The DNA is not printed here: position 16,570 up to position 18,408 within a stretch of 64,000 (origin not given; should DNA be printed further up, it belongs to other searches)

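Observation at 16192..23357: Six-gene complex-I-like 'Ehr' module lacking NiFe ligands (not a true hydrogenase)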

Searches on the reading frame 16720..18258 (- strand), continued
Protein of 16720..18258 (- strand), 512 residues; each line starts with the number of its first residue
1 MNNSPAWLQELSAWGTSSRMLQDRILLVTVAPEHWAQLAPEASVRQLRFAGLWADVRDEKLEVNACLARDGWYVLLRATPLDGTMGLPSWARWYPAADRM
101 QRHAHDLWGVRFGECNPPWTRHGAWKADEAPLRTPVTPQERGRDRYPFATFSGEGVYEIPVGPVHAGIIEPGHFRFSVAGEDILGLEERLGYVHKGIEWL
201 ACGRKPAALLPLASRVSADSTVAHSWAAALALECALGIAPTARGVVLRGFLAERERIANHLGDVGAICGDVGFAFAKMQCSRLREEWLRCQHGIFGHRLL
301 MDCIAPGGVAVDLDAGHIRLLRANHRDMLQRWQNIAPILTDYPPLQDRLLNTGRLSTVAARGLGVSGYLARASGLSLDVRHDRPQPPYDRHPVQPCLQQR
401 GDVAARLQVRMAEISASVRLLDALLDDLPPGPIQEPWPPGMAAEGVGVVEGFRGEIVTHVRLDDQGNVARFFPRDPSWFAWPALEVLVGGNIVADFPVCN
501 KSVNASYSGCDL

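Call 7: find_homologous_proteins(query=window:16720-18258:-)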
Query window:16720-18258:- (512 aa): 8000 proteins with E <= 0.001 among 8000 candidates; the best 120 are listed.
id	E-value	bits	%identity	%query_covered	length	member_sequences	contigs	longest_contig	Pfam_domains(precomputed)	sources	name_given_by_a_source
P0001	0.0e+0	1068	89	100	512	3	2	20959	PF00346.25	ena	-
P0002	2.1e-293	993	83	100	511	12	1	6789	PF00374.25,PF00329.26,PF00346.25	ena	-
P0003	3.1e-282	956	82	100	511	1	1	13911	PF00374.25,PF00329.26,PF00346.25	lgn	-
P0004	5.4e-213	727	68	96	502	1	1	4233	PF00374.25,PF00346.25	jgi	jgi:Ni,Fe-hydrogenase III large subunit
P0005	1.8e-166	574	57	94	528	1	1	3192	PF00374.25,PF00329.26,PF00346.25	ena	-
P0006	4.6e-166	572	56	95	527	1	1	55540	PF00374.25,PF00329.26,PF00346.25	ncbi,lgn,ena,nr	ncbi:MAG TPA: Ni,Fe-hydrogenase III large subunit [Gammaproteobacteria bacterium]|nr:Ni,Fe-hydrogena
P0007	2.3e-165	570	57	95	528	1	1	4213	PF00374.25,PF00329.26,PF00346.25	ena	-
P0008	1.8e-164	567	56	95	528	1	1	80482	PF00374.25,PF00329.26,PF00346.25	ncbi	-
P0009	9.8e-164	564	56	95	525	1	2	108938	PF00374.25,PF00329.26,PF00346.25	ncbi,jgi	-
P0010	1.1e-163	564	51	99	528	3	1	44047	PF00374.25,PF00329.26,PF00346.25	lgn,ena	-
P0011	2.7e-163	563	56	95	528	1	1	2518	PF00374.25,PF00329.26,PF00346.25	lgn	-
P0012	5.2e-163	562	56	94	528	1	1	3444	PF00374.25,PF00329.26,PF00346.25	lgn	-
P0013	1.8e-162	560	54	99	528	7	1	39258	PF00374.25,PF00329.26,PF00346.25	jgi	-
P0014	2.1e-162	560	57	95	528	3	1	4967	PF00374.25,PF00329.26,PF00346.25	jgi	jgi:Ni,Fe-hydrogenase III large subunit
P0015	2.2e-162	560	56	89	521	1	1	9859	PF00374.25,PF00329.26,PF00346.25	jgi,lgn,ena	-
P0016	3.9e-162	559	56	95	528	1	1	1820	PF00374.25,PF00329.26,PF00346.25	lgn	-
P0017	6.5e-162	558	53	99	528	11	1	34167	PF00374.25,PF00329.26,PF00346.25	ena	-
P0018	7.5e-162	558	57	94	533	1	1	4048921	PF00374.25,PF00329.26,PF00346.25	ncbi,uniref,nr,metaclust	ncbi:Ni,Fe-hydrogenase III large subunit [Thioflavicoccus mobilis 8321]|uniref:Ni,Fe-hydrogenase III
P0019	7.9e-162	558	56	95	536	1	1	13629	PF00374.25,PF00329.26,PF00346.25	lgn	-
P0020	8.8e-162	558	55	95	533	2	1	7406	PF00374.25,PF00329.26,PF00346.25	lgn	-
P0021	9.0e-162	558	55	94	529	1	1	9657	PF00374.25,PF00329.26,PF00346.25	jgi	jgi:Ni,Fe-hydrogenase III large subunit/Ni,Fe-hydrogenase III component G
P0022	9.6e-162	558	54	95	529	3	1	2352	PF00374.25,PF00329.26,PF00346.25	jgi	jgi:Ni,Fe-hydrogenase III large subunit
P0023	9.7e-162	558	54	95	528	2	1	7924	PF00374.25,PF00329.26,PF00346.25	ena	-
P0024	1.0e-161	558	55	100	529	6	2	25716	PF00374.25,PF00329.26,PF00346.25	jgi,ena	-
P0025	1.1e-161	558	57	91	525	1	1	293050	PF00374.25,PF00329.26,PF00346.25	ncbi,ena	-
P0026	1.6e-161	557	57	95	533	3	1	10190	PF00374.25,PF00329.26,PF00346.25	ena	-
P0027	2.0e-161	557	57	94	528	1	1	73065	PF00374.25,PF00329.26,PF00346.25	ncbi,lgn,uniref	ncbi:NADH-quinone oxidoreductase subunit C [Thioalkalicoccus limnaeus]|uniref:NADH-quinone oxidoredu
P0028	3.2e-161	556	55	94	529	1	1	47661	PF00374.25,PF00329.26,PF00346.25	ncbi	-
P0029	4.7e-161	556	57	91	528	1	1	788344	PF00374.25,PF00329.26,PF00346.25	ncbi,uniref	ncbi:hydrogenase large subunit [Arhodomonas sp. SL1]|uniref:hydrogenase large subunit n=1 Tax=Arhodo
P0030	6.5e-161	555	55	95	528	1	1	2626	PF00374.25,PF00329.26,PF00346.25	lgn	-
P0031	7.7e-161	555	53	95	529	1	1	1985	PF00374.25,PF00329.26,PF00346.25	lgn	-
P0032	8.7e-161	555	53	97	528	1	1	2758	PF00374.25,PF00329.26,PF00346.25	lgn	-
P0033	1.2e-160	554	55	99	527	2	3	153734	PF00374.25,PF00329.26,PF00346.25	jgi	-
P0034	1.2e-160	554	54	97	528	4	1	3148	PF00374.25,PF00329.26,PF00346.25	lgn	-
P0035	2.4e-160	553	56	97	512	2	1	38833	PF00374.25,PF00329.26,PF00346.25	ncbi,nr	ncbi:MAG: Ni,Fe-hydrogenase III large subunit [Gammaproteobacteria bacterium]|nr:Ni,Fe-hydrogenase I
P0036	2.7e-160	553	55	94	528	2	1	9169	PF00374.25,PF00329.26,PF00346.25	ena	-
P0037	3.2e-160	553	57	94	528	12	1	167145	PF00374.25,PF00329.26,PF00346.25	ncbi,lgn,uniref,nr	ncbi:NADH-quinone oxidoreductase subunit C [Thioalbus denitrificans]|uniref:Ni,Fe-hydrogenase III la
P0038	3.3e-160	553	53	100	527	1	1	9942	PF00374.25,PF00329.26,PF00346.25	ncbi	-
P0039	3.6e-160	553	54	100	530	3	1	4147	PF00374.25,PF00329.26,PF00346.25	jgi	jgi:Ni,Fe-hydrogenase III large subunit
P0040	3.9e-160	553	54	95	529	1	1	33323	PF00374.25,PF00329.26,PF00346.25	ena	-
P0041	6.2e-160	552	55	94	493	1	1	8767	PF00374.25,PF00329.26,PF00346.25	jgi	jgi:Ni,Fe-hydrogenase III large subunit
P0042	6.5e-160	552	53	99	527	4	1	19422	PF00374.25,PF00329.26,PF00346.25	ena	-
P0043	8.4e-160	552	54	95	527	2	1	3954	PF00374.25,PF00329.26,PF00346.25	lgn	-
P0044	8.8e-160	551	55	95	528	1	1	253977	PF00374.25,PF00329.26,PF00346.25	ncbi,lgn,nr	ncbi:MAG: Ni,Fe-hydrogenase III large subunit [Gammaproteobacteria bacterium]|nr:Ni,Fe-hydrogenase I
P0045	9.6e-160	551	53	100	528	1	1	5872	PF00374.25,PF00329.26,PF00346.25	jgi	-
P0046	1.0e-159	551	54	95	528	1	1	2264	PF00374.25,PF00329.26,PF00346.25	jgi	jgi:Ni,Fe-hydrogenase III large subunit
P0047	1.0e-159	551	55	95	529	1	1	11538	PF00374.25,PF00329.26,PF00346.25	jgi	jgi:Ni,Fe-hydrogenase III large subunit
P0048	1.1e-159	551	53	100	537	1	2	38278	PF00374.25,PF00329.26,PF00346.25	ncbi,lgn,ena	-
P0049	1.1e-159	551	53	99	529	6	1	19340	PF00374.25,PF00329.26,PF00346.25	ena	-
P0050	1.2e-159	551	54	95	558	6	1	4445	PF00374.25,PF00329.26,PF00346.25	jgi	jgi:Ni,Fe-hydrogenase III large subunit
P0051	1.2e-159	551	52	99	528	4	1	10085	PF00374.25,PF00329.26,PF00346.25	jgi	jgi:Ni,Fe-hydrogenase III large subunit/NADH:ubiquinone oxidoreductase subunit C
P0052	1.6e-159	551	55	94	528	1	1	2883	PF00374.25,PF00329.26,PF00346.25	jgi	-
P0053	1.6e-159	551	56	92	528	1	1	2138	PF00374.25,PF00329.26,PF00346.25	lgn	-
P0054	2.0e-159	550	54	95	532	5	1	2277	PF00374.25,PF00329.26,PF00346.25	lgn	-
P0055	2.0e-159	550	54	95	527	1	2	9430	PF00374.25,PF00329.26,PF00346.25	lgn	-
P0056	2.1e-159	550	55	94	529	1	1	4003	PF00374.25,PF00329.26,PF00346.25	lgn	-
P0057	2.2e-159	550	52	99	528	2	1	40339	PF00374.25,PF00329.26,PF00346.25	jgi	jgi:Ni,Fe-hydrogenase III large subunit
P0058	2.2e-159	550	53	100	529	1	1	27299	PF00374.25,PF00329.26,PF00346.25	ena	-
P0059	2.6e-159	550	53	99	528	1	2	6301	PF00374.25,PF00329.26,PF00346.25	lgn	-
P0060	2.6e-159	550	53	97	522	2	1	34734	PF00374.25,PF00329.26,PF00346.25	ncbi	-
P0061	2.9e-159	550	54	95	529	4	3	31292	PF00374.25,PF00329.26,PF00346.25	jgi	-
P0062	3.0e-159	550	55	94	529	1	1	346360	PF00374.25,PF00329.26,PF00346.25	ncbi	-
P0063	3.1e-159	550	54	97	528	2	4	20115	PF00374.25,PF00329.26,PF00346.25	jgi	jgi:Ni,Fe-hydrogenase III large subunit/Ni,Fe-hydrogenase III component G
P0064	3.4e-159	550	55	95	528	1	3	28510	PF00374.25,PF00329.26,PF00346.25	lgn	-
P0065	3.9e-159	549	52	99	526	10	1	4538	PF00374.25,PF00329.26,PF00346.25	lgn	-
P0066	4.5e-159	549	53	99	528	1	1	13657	PF00374.25,PF00329.26,PF00346.25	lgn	-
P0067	4.5e-159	549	52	99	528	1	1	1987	PF00374.25,PF00329.26,PF00346.25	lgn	-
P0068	4.9e-159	549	52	95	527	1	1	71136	PF00374.25,PF00329.26,PF00346.25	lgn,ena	-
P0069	6.3e-159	549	56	97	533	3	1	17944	PF00374.25,PF00329.26,PF00346.25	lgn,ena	-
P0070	7.1e-159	548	54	95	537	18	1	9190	PF00374.25,PF00329.26,PF00346.25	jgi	jgi:Ni,Fe-hydrogenase III large subunit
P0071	8.9e-159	548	56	91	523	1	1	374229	PF00374.25,PF00329.26,PF00346.25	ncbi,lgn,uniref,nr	ncbi:NADH-quinone oxidoreductase subunit C [Inmirania thermothiophila]|uniref:Ni,Fe-hydrogenase III 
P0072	1.2e-158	548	55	91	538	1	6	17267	PF00374.25,PF00329.26,PF00346.25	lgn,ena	-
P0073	1.2e-158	548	55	95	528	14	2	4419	PF00374.25,PF00329.26,PF00346.25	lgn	-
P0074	1.3e-158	548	55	94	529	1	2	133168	PF00374.25,PF00329.26,PF00346.25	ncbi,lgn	-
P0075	1.6e-158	547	55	94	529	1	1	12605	PF00374.25,PF00329.26,PF00346.25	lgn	-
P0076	1.8e-158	547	54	95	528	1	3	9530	PF00374.25,PF00329.26,PF00346.25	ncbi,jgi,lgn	ncbi:MAG: Ni,Fe-hydrogenase III large subunit [Gammaproteobacteria bacterium]|jgi:Ni,Fe-hydrogenase 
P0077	2.2e-158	547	56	94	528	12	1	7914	PF00374.25,PF00329.26,PF00346.25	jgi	jgi:Ni,Fe-hydrogenase III large subunit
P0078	2.6e-158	547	53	99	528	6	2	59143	PF00374.25,PF00329.26,PF00346.25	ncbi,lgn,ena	ncbi:MAG: NADH-quinone oxidoreductase subunit C [Gammaproteobacteria bacterium]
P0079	2.8e-158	546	54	94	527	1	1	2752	PF00374.25,PF00329.26,PF00346.25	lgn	-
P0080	3.1e-158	546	54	95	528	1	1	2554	PF00374.25,PF00329.26,PF00346.25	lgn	-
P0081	3.5e-158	546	52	95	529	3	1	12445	PF00329.26,PF00346.25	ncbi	-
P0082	3.9e-158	546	54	95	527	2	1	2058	PF00374.25,PF00329.26,PF00346.25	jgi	-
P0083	4.8e-158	546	56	94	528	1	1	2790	PF00374.25,PF00329.26,PF00346.25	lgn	-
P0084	5.0e-158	546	54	95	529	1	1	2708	PF00374.25,PF00329.26,PF00346.25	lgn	-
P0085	5.7e-158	545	55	94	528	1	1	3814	PF00374.25,PF00329.26,PF00346.25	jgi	jgi:Ni,Fe-hydrogenase III large subunit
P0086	6.4e-158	545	57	95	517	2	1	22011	PF00374.25,PF00329.26,PF00346.25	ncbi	-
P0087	6.4e-158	545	53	95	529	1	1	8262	PF00374.25,PF00329.26,PF00346.25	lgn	-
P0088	7.6e-158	545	53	99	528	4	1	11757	PF00374.25,PF00329.26,PF00346.25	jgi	jgi:Ni,Fe-hydrogenase III large subunit/Ni,Fe-hydrogenase III component G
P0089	7.8e-158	545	52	99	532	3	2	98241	PF00374.25,PF00329.26,PF00346.25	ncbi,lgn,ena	-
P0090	8.8e-158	545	54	95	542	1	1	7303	PF00374.25,PF00329.26,PF00346.25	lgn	-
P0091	8.9e-158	545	53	99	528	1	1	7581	PF00374.25,PF00329.26,PF00346.25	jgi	jgi:Ni,Fe-hydrogenase III large subunit/Ni,Fe-hydrogenase III component G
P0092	1.2e-157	544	54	96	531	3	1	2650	PF00374.25,PF00329.26,PF00346.25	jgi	-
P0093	1.5e-157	544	54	99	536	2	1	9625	PF00374.25,PF00329.26,PF00346.25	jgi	jgi:Ni,Fe-hydrogenase III large subunit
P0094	1.5e-157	544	52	95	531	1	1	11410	PF00374.25,PF00329.26,PF00346.25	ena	-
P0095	1.5e-157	544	54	95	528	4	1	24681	PF00374.25,PF00329.26,PF00346.25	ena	-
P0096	1.6e-157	544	54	95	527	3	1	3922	PF00374.25,PF00329.26,PF00346.25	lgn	-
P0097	1.7e-157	544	54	95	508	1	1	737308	PF00374.25,PF00329.26,PF00346.25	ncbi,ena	-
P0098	1.9e-157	544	54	94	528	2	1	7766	PF00374.25,PF00329.26,PF00346.25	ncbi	-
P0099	2.0e-157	544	51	100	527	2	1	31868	PF00374.25,PF00329.26,PF00346.25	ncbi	-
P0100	2.0e-157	544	56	93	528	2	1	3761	PF00374.25,PF00329.26,PF00346.25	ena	-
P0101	2.1e-157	544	54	94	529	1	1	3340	PF00374.25,PF00329.26,PF00346.25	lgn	-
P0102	2.5e-157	543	52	95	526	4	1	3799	PF00374.25,PF00329.26,PF00346.25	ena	-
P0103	2.5e-157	543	54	95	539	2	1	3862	PF00374.25,PF00329.26,PF00346.25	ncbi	-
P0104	2.7e-157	543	54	95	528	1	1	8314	PF00374.25,PF00329.26,PF00346.25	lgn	-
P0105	2.7e-157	543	53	99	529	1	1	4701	PF00374.25,PF00329.26,PF00346.25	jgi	jgi:Ni,Fe-hydrogenase III large subunit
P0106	2.8e-157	543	53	99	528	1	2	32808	PF00374.25,PF00329.26,PF00346.25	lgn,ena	-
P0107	2.9e-157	543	53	99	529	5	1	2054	PF00374.25,PF00329.26,PF00346.25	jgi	jgi:Ni,Fe-hydrogenase III large subunit/Ni,Fe-hydrogenase III component G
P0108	3.2e-157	543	53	99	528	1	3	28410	PF00374.25,PF00329.26,PF00346.25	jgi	jgi:Ni,Fe-hydrogenase III large subunit/Ni,Fe-hydrogenase III component G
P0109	3.6e-157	543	52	99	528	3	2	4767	PF00374.25,PF00329.26,PF00346.25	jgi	jgi:Ni,Fe-hydrogenase III large subunit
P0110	3.6e-157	543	53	95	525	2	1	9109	PF00374.25,PF00329.26,PF00346.25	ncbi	-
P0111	4.2e-157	543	55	95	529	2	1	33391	PF00374.25,PF00329.26,PF00346.25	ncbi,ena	-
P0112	4.2e-157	543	54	94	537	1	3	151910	PF00374.25,PF00329.26,PF00346.25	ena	-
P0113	4.4e-157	543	53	93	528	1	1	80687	PF00374.25,PF00329.26,PF00346.25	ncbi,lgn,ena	-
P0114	5.6e-157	542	52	99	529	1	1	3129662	PF00329.26,PF00346.25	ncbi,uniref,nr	ncbi:hydrogenase large subunit [Thiolapillus brandeum]|uniref:Formate hydrogenlyase large subunit Hy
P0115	6.0e-157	542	51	100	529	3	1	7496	PF00374.25,PF00329.26,PF00346.25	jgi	jgi:Ni,Fe-hydrogenase III large subunit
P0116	6.0e-157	542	54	95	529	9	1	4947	PF00374.25,PF00329.26,PF00346.25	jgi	jgi:Ni,Fe-hydrogenase III large subunit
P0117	6.9e-157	542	55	95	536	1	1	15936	PF00329.26,PF00346.25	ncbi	-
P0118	7.0e-157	542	55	94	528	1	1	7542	PF00374.25,PF00329.26,PF00346.25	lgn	-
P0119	8.4e-157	542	54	94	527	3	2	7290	PF00374.25,PF00329.26,PF00346.25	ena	-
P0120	8.8e-157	542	52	100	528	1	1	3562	PF00374.25,PF00329.26,PF00346.25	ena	-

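Call 14: find_encoding_contigs(protein=window:16720-18258:-, flank=10000, max_places=4)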
Protein window:16720-18258:- (512 aa): no gene with exactly this product is on record in the collection.

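Call 15: find_encoding_contigs(protein=P0018, flank=10000, max_places=2)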
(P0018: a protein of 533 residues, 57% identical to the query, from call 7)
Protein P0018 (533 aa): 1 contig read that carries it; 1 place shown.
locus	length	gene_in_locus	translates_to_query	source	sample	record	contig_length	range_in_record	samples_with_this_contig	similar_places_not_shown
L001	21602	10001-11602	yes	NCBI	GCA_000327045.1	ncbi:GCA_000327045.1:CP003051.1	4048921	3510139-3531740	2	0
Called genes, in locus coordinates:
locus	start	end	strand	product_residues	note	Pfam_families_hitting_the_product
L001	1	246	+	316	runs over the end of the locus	PF00702:Hydrolase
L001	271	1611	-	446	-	PF26769:HAMP_PhoQ, PF02518:HATPase_c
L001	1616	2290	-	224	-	PF00072:Response_reg, PF00486:Trans_reg_C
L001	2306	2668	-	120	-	-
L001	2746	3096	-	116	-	-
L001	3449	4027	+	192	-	PF07486:Hydrolase_2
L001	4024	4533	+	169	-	PF00565:SNase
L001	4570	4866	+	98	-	PF01381:HTH_3 (weak)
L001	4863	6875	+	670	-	PF00361:Proton_antipo_M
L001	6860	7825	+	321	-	PF00146:NADHdh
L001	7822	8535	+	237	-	-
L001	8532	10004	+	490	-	PF00361:Proton_antipo_M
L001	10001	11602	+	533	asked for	PF00329:Complex1_30kDa, PF00374:NiFeSe_Hases, PF00346:Complex1_49kDa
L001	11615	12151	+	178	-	PF01058:Oxidored_q6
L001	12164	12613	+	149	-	PF02643:DUF192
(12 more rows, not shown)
